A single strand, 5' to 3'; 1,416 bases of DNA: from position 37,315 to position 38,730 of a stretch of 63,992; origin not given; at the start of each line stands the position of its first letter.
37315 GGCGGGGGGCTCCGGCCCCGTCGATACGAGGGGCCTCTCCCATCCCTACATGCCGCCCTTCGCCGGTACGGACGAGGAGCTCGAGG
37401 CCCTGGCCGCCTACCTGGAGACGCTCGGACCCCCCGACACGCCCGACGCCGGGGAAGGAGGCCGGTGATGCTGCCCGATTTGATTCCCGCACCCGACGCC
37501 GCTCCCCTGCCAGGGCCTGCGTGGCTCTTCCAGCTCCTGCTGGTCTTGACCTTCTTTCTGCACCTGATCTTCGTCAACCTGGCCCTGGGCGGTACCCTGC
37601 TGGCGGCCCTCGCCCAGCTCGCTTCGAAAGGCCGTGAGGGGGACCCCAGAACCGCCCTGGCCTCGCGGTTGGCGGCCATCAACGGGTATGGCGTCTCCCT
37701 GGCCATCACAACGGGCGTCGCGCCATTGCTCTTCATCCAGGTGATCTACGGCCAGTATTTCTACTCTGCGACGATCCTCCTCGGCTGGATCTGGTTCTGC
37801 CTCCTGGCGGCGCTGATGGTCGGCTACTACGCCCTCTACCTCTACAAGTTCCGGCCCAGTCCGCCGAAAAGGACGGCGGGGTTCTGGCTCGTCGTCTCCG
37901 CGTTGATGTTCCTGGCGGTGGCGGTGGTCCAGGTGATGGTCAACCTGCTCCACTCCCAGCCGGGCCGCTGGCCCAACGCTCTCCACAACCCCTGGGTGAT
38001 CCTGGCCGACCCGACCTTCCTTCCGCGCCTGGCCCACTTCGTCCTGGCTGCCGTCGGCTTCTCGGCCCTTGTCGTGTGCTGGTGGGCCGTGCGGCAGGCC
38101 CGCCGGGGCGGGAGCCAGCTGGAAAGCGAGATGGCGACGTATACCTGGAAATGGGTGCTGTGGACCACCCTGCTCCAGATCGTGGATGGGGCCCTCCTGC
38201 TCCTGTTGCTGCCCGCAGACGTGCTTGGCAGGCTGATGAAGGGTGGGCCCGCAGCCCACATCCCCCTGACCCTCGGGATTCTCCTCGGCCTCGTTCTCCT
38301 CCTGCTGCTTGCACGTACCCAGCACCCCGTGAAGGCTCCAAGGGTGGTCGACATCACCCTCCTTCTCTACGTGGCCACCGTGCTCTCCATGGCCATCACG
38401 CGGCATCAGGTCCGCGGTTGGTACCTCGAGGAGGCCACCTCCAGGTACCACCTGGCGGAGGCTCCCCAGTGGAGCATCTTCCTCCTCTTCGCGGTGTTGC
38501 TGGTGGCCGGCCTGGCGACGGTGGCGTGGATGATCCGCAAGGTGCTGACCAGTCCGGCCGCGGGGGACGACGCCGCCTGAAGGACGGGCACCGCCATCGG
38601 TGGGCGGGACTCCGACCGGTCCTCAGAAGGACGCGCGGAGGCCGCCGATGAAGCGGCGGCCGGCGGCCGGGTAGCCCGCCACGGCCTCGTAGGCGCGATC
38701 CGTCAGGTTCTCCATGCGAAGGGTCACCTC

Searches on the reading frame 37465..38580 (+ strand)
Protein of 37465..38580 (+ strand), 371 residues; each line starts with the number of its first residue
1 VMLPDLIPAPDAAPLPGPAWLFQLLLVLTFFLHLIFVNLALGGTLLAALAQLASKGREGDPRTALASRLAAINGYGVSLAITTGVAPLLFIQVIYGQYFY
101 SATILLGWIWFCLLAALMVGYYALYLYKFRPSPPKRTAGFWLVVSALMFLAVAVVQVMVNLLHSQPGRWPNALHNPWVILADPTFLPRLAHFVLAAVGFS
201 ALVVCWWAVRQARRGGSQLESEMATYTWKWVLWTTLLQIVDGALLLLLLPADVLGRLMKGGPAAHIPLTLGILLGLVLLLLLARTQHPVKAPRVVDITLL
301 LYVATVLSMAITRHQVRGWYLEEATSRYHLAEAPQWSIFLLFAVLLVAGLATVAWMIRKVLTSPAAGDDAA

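Call 3: search_protein_families(library=pfam, proteins=[window:37465-38580:+], max_evalue=0.1)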
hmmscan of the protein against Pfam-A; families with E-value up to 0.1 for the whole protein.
window:37465-38580:+ (371 aa): 0 families

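Call 4: search_protein_families(library=ncbifam, proteins=[window:37465-38580:+], max_evalue=0.1)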
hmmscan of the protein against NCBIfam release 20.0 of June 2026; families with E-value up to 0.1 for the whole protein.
window:37465-38580:+ (371 aa): 1 family
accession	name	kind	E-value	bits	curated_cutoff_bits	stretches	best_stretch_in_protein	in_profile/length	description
NF007177.0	PRK09609.1-1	equivalog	0.027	13.8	524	1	55-162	162-274/340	hypothetical protein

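Call 25: find_homologous_proteins(query=window:37465-38577:+, max_evalue=0.001)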
Query window:37465-38577:+ (371 aa): 554 proteins with E <= 0.001 among 8000 candidates; the best 120 are listed.
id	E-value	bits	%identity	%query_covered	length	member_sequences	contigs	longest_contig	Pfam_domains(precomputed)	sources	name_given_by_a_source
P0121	2.6e-235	799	100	100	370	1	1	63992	-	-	-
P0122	4.6e-184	630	80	100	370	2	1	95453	-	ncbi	-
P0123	4.6e-181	620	79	100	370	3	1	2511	-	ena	-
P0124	4.3e-178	610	76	100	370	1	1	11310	-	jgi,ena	-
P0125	1.3e-173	596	75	100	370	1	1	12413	-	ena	-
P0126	5.5e-172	590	74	100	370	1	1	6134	-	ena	-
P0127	1.0e-137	477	62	100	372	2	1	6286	-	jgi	-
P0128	8.1e-136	471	60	100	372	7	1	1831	-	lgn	-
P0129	1.3e-135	471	60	99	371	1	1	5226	-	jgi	jgi:hypothetical protein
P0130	1.5e-132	460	59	99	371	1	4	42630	-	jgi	jgi:hypothetical protein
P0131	3.9e-132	459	57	100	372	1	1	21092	-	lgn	-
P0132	5.9e-132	458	59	100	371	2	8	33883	-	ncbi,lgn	-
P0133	2.5e-131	456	60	100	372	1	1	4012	-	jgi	jgi:hypothetical protein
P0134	3.2e-131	456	58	100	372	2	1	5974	-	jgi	-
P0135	2.4e-130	453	60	99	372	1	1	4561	-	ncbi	-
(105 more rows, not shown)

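Call 29: search_solved_structures(query=A2, max_evalue=10, show_alignments=1)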
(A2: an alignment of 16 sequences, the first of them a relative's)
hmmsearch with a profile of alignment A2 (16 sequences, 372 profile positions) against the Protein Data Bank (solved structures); distinct sequences matched with E-value up to 10: 1.
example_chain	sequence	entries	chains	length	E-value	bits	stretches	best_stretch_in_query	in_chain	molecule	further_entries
5doq_A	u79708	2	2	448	0.19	13.8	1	17-216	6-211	Bd-type quinol oxidase subunit I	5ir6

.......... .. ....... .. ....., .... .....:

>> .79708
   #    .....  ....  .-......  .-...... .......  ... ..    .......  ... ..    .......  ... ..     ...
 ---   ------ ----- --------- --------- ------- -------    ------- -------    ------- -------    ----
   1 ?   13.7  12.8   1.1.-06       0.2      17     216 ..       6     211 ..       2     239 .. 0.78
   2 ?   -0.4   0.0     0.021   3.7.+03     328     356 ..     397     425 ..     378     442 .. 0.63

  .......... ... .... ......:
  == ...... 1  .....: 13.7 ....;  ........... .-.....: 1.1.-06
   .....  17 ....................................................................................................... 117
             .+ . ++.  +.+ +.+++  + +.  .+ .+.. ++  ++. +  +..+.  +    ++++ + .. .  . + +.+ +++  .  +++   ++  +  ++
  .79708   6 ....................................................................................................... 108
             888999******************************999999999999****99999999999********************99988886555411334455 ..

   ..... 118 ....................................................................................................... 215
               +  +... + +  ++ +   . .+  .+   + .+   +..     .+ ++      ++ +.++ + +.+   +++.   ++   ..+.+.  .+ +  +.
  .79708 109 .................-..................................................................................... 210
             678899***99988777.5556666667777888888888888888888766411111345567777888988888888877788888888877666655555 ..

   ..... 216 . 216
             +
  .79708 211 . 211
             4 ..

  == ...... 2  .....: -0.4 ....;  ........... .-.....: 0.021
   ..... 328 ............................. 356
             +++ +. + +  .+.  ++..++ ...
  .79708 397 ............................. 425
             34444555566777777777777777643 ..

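Call 40: predict_structure(alignment_id=A2)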
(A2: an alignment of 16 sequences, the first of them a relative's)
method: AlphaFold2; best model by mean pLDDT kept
length: 370 residues; sequences in the alignment: 16
mean_pLDDT: 79.7   pTM: 0.79
mean pLDDT of the five models: 79.7, 75.5, 74.7, 72.2, 71.8
residues with pLDDT >= 90: 103; 70-90: 188; 50-70: 65; < 50: 14
segments of 3 or more residues with pLDDT < 50: 1-3, 362-370
pLDDT, mean of each block of 10 residues (from residue 1): 50 70 83 89 93 85 87 77 70 64 71 86 77 68 92 87 75 81 91 94 94 88 95 93 85 73 76 90 91 93 85 71 62 73 78 68 46
secondary structure, 60 per line:
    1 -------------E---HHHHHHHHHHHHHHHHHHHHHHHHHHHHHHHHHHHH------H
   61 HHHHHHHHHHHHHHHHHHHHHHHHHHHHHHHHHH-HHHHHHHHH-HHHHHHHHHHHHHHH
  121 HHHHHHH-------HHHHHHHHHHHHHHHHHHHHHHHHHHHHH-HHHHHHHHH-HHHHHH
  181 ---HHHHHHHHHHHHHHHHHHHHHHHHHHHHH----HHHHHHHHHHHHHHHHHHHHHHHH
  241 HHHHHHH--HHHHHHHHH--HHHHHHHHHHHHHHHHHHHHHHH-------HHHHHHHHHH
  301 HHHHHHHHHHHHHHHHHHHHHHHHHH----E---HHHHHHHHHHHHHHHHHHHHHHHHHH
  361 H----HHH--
elements in order: H18-53 H60-94 H96-104 H106-127 H135-163 H165-173 H175-180 H184-212 H217-247 H250-258 H261-283 H291-326 H335-361

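Call 45: fold_search(model_id=the predicted structure, library=pdb)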
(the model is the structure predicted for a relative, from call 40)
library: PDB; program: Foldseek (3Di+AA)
matches with E <= 10: 494; with E <= 0.001: 13
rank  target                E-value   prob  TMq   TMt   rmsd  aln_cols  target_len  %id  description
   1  5doq_A                2.2e-06  1.00  0.69  0.61   5.7       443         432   17  The structure of bd oxidase from Geobacillus thermodenitrificans (released 2016-05-04)
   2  9r2g_A                5.7e-06  1.00  0.73  0.72   4.4       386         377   13  Cytochrome bd II oxidase qOR-2 type from Mycobacterium smegmatis (released 2026-03-04)
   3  8b4o_A                2.9e-05  1.00  0.61  0.53   7.5       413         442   16  Cryo-EM structure of cytochrome bd oxidase from C. glutamicum (released 2022-12-28)
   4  7d5i_A                4.6e-05  1.00  0.53  0.46   8.0       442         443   16  Structure of Mycobacterium smegmatis bd complex in the apo-form. (released 2021-06-23)
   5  6rx4_A                5.9e-05  1.00  0.62  0.50   8.8       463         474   13  THE STRUCTURE OF BD OXIDASE FROM ESCHERICHIA COLI (released 2019-11-20)
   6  7ose_B                2.1e-04  1.00  0.59  0.58   6.9       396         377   13  cytochrome bd-II type oxidase with bound aurachin D (released 2021-11-17)
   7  7d5i_B                2.3e-04  1.00  0.63  0.66   4.7       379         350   13  Structure of Mycobacterium smegmatis bd complex in the apo-form. (released 2021-06-23)
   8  6rko_B                2.4e-04  1.00  0.59  0.57   5.4       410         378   13  Cryo-EM structure of the E. coli cytochrome bd-I oxidase at 2.68 A resolution (released 2019-10-16)
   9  6rx4_B                2.8e-04  1.00  0.55  0.54   6.3       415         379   15  THE STRUCTURE OF BD OXIDASE FROM ESCHERICHIA COLI (released 2019-11-20)
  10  7oy2_B                3.2e-04  1.00  0.56  0.55   6.5       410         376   11  High resolution structure of cytochrome bd-II oxidase from E. coli (released 2021-12-15)
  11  9fka_A                4.6e-04  1.00  0.61  0.51   8.5       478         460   12  Cryo-EM structure of the reduced cytochrome bd oxidase from M. tuberculosis (released 2025-02-12)
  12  7ose_A                7.6e-04  1.00  0.58  0.44   9.4       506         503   13  cytochrome bd-II type oxidase with bound aurachin D (released 2021-11-17)
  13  7nkz_A                7.9e-04  1.00  0.58  0.48   6.6       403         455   12  Cryo-EM structure of the cytochrome bd oxidase from M. tuberculosis at 2.5 A resolution (released 2021-09-22)
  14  8b4o_B                1.2e-03  1.00  0.59  0.65   5.2       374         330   10  Cryo-EM structure of cytochrome bd oxidase from C. glutamicum (released 2022-12-28)
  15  9fka_B                1.6e-03  1.00  0.61  0.64   4.9       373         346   12  Cryo-EM structure of the reduced cytochrome bd oxidase from M. tuberculosis (released 2025-02-12)
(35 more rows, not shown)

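Call 71: search_protein_representatives(alignment_id=A2)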
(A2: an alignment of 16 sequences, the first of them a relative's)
Query: 16 sequences, 372 profile positions. Proteins with E-value up to 0.001 (for the whole library): 1770; up to 1e-10: 1108; up to 1e-30: 347. The best 150 are listed.
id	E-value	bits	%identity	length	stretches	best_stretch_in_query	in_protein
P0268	2.1e-188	642.2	-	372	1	1-372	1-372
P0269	1.3e-134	465.2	-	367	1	1-253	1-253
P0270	3.1e-108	378.4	-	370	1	3-372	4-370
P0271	5.2e-102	357.9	-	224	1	68-290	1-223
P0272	3.6e-97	342.0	-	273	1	1-204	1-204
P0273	8.1e-93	327.7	-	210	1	166-372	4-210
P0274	1.5e-87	310.4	-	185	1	1-185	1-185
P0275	2.2e-85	303.2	-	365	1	4-369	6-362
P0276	6.2e-85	301.7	-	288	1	84-372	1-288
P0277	8.6e-84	298.0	-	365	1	4-365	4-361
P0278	1.0e-81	291.2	-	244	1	1-178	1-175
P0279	1.2e-80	287.6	-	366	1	1-369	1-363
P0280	6.5e-80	285.2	-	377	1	5-368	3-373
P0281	1.7e-79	283.9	-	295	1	20-323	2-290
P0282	7.7e-79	281.7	-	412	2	198-328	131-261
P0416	2.4e-42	161.6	-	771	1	4-345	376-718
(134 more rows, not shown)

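Call 76: search_solved_structures(query=A3, max_evalue=1, show_alignments=3)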
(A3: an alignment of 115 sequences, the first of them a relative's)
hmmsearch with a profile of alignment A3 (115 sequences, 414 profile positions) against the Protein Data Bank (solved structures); distinct sequences matched with E-value up to 1: 3.
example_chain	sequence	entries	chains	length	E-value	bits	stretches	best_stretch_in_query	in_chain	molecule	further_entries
24vc_C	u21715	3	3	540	0.15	13.8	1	105-160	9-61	Lysosomal cobalamin transport escort protein LMBD1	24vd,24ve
8evm_A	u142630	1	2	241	0.67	11.6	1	265-380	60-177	Chlorophyll dimer protein designs, Special Pair 3 (SP3x)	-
8i4t_F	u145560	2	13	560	0.7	11.6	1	111-166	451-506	Envelopment polyprotein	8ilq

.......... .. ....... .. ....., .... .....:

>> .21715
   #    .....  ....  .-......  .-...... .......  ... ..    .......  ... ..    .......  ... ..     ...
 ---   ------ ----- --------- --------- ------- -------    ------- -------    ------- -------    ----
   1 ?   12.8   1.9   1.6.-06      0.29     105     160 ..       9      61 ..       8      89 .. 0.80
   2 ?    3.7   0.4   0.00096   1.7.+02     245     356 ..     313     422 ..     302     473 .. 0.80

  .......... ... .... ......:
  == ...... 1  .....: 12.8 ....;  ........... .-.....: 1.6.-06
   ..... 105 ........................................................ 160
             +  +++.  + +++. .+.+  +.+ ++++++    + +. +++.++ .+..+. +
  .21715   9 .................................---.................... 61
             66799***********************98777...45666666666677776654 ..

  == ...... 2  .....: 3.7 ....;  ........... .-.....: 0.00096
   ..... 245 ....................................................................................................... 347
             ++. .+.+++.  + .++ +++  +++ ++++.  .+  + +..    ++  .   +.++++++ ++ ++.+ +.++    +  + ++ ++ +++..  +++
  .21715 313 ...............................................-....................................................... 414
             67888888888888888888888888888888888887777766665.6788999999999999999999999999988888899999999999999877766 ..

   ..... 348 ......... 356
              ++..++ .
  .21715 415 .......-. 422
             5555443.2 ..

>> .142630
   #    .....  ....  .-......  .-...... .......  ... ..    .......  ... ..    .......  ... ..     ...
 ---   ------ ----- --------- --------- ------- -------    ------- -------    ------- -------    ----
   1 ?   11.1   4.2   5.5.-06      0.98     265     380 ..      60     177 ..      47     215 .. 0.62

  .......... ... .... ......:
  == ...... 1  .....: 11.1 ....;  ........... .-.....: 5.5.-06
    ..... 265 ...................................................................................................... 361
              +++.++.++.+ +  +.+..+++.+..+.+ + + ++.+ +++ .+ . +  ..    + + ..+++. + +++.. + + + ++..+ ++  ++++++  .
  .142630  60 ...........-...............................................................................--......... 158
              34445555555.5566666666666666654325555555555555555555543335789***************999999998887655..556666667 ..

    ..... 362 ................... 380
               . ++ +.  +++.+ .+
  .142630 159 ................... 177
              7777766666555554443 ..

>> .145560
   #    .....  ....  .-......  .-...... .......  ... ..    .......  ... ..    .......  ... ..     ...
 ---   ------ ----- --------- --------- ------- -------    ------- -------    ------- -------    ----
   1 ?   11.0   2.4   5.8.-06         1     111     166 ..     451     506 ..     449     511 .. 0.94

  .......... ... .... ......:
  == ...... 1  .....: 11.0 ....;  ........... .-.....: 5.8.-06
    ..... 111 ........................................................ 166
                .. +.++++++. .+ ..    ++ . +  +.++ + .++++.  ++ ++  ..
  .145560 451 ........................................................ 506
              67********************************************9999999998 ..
